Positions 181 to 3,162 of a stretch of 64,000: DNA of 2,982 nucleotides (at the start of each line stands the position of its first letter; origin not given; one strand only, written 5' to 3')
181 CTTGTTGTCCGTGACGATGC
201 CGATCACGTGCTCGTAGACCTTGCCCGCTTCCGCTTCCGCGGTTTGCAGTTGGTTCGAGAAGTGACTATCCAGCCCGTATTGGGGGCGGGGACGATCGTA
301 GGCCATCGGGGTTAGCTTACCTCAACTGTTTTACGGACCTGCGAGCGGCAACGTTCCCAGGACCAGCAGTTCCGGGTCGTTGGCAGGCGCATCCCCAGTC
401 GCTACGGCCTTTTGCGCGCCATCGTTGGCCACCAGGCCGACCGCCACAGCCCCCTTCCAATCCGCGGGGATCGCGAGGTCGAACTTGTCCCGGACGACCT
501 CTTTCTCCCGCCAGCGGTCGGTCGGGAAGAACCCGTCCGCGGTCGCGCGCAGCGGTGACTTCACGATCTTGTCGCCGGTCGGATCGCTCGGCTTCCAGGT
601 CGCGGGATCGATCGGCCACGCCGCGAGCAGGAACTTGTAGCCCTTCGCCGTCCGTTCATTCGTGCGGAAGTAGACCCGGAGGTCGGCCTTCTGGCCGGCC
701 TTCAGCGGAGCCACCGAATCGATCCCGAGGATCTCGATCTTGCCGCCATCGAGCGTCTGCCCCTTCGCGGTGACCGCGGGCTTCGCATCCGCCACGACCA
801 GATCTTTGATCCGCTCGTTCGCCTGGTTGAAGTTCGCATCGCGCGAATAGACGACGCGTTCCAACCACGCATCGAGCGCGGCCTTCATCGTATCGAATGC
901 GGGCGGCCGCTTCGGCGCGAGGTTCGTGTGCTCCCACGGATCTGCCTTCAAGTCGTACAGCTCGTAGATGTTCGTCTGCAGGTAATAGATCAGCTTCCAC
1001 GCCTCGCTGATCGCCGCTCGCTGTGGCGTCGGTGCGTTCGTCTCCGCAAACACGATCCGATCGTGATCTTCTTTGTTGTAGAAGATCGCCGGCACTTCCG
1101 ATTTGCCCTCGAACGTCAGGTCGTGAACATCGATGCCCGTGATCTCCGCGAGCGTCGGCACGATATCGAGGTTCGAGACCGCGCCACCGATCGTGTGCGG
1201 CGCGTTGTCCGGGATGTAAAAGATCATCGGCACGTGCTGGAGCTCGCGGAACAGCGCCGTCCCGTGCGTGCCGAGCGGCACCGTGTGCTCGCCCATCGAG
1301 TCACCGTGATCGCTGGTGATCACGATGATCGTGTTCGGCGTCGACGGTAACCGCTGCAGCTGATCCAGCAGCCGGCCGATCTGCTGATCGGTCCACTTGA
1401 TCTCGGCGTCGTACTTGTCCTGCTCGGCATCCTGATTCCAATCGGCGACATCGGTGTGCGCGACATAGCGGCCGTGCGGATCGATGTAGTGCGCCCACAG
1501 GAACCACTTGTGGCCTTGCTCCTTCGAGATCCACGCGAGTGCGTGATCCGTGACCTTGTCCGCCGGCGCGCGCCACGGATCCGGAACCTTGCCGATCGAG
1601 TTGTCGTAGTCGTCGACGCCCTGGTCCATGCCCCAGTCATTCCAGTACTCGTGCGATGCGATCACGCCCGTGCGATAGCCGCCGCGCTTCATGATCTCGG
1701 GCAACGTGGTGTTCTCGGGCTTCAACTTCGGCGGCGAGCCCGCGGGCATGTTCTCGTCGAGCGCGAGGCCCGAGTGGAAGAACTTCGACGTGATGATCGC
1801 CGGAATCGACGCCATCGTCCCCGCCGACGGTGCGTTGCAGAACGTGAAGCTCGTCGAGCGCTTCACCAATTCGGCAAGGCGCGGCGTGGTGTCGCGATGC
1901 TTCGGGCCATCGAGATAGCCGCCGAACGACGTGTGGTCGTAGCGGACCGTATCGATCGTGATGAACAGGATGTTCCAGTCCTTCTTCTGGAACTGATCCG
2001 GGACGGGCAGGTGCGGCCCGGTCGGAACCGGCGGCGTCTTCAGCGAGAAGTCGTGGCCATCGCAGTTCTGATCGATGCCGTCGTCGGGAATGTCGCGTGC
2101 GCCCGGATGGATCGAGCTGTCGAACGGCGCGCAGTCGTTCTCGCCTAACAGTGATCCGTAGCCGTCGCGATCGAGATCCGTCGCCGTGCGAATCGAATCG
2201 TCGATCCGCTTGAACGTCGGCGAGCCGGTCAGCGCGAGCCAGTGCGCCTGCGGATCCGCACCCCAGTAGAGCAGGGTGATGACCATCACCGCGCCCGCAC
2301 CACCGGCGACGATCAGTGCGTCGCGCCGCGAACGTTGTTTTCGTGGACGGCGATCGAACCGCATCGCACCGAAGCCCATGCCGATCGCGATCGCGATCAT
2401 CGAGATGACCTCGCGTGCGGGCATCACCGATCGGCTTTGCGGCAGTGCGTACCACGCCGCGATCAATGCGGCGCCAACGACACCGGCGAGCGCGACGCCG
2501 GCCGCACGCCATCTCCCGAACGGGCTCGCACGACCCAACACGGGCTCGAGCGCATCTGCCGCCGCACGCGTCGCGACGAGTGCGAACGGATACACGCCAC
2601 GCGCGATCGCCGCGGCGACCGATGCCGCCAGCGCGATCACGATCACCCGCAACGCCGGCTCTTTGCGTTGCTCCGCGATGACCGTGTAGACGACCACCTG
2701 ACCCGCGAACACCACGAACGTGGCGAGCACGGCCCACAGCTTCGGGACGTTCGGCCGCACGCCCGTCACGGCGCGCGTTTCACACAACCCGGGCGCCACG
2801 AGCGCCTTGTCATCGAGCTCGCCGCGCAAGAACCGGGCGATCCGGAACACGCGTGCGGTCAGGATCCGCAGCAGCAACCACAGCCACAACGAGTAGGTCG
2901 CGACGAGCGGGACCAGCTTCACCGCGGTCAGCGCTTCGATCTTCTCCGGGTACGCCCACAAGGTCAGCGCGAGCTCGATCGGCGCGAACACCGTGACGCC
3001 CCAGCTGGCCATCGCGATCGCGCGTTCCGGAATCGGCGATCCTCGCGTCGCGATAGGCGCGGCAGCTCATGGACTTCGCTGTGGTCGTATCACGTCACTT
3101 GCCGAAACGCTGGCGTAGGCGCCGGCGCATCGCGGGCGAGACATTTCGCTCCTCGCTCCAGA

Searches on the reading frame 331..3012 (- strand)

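Call 41: search_protein_families(library=pfam, proteins=[window:331-3012:-], max_evalue=0.00001)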
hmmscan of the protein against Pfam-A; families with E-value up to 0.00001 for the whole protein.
window:331-3012:- (893 aa): 3 families
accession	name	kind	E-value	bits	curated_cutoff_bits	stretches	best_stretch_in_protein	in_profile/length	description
PF00884.28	Sulfatase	-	1.1e-40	140.3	25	1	347-627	2-301/301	Sulfatase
PF16347.10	SGSH_C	-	3.8e-09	37.3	29.3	1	588-701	12-134/154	N-sulphoglucosamine sulphohydrolase, C-terminal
PF11617.13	Cu-binding_MopE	-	5.9e-06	26.9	27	1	293-320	1-27/30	Putative metal-binding motif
